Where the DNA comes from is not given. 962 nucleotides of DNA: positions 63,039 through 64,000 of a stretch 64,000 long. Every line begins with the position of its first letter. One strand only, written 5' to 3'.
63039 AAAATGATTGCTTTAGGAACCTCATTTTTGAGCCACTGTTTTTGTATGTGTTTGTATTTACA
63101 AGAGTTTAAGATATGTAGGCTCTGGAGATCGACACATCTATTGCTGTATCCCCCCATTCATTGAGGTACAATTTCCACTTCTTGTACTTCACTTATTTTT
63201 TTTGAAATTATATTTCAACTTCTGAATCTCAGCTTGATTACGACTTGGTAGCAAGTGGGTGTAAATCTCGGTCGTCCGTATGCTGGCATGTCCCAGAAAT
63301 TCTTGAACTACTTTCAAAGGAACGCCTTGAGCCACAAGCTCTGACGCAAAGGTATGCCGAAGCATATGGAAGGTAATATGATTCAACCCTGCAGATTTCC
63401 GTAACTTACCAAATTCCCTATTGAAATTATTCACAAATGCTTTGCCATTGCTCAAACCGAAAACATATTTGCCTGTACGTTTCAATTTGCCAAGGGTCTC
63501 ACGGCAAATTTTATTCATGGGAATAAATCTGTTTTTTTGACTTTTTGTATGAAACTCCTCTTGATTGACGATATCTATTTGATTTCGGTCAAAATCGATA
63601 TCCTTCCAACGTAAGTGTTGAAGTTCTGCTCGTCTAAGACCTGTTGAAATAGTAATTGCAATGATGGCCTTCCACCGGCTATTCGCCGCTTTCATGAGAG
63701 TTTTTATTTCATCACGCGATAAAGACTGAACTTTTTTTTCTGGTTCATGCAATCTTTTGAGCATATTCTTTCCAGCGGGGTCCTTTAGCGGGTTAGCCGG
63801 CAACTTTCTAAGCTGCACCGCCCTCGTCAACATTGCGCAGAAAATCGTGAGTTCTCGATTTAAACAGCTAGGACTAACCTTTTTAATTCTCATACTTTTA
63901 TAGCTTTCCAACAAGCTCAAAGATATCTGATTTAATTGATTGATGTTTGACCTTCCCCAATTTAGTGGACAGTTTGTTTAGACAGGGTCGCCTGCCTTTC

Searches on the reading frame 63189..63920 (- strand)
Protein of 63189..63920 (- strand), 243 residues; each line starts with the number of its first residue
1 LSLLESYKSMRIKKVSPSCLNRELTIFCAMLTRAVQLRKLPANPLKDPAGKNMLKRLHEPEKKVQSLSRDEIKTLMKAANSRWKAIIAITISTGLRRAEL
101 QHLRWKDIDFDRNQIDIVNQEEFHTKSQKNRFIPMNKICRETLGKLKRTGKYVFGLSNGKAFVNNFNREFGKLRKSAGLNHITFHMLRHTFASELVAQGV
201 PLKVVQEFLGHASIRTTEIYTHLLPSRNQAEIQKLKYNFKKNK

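Call 37: search_protein_families(library=pfam, proteins=[window:63189-63920:-], max_evalue=0.001)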
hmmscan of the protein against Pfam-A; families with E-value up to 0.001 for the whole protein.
window:63189-63920:- (243 aa): 1 family
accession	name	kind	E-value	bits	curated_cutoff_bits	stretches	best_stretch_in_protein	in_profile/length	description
PF00589.27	Phage_integrase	-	6.6e-37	127.4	27.1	1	66-225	2-170/172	Phage integrase family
